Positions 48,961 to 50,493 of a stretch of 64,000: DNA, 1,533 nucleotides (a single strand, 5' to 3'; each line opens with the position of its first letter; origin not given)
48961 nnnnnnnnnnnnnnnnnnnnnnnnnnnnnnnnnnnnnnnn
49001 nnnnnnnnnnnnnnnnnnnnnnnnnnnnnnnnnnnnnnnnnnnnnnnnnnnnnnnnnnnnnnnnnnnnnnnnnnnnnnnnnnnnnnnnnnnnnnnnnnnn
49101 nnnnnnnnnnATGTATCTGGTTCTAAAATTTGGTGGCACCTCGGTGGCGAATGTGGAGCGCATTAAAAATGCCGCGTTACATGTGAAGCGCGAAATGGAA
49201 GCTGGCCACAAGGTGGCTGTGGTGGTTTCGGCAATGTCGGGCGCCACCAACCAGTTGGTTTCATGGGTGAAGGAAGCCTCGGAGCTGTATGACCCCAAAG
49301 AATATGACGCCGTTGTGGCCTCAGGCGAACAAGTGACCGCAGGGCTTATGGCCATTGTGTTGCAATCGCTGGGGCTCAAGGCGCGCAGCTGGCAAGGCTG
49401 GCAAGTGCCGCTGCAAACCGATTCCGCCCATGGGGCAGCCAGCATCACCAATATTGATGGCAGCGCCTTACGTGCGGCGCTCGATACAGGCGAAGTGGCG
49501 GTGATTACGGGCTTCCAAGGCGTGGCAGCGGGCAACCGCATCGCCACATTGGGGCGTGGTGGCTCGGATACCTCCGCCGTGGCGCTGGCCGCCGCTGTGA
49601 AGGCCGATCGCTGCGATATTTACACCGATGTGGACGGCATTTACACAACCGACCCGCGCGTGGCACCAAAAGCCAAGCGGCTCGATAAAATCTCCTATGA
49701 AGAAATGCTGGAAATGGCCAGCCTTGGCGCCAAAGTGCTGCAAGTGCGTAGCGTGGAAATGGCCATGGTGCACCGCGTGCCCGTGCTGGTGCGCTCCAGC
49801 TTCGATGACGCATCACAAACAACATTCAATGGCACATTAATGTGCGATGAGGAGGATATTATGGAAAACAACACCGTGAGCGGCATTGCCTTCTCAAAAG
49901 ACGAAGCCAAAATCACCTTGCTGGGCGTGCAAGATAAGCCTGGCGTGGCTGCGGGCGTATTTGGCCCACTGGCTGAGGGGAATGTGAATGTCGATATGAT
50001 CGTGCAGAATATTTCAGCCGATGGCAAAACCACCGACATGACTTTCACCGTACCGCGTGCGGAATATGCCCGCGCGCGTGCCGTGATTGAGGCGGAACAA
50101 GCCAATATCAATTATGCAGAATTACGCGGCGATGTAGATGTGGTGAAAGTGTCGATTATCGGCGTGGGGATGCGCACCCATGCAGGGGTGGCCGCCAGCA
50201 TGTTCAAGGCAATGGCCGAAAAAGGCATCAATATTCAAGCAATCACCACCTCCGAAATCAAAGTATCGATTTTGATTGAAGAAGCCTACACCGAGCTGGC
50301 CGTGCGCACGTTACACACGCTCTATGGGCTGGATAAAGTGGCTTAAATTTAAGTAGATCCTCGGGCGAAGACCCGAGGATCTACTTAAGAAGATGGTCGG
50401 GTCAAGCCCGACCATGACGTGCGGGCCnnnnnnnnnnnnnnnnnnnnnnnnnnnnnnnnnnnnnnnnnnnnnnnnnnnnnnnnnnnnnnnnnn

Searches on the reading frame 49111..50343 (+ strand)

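Call 40: search_protein_families(library=pfam, proteins=[window:49111-50343:+], max_evalue=0.001)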
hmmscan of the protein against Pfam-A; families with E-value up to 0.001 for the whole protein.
window:49111-50343:+ (411 aa): 5 families
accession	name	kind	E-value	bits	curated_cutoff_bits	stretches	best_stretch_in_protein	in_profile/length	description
PF00696.33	AA_kinase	-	4.6e-48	164.4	24.9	1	1-229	1-234/234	Amino acid kinase family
PF22468.2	ACT_9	-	7.4e-34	115.8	27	2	347-403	1-59/61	ACT domain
PF13840.12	ACT_7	-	3.7e-19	68.8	27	1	343-402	5-64/65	ACT domain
PF01842.31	ACT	-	7.5e-17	61.2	27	2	270-328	4-63/66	ACT domain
PF22629.2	ACT_AHAS_ss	-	5.5e-06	26.9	27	0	273-319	5-50/67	AHAS small subunit-like ACT domain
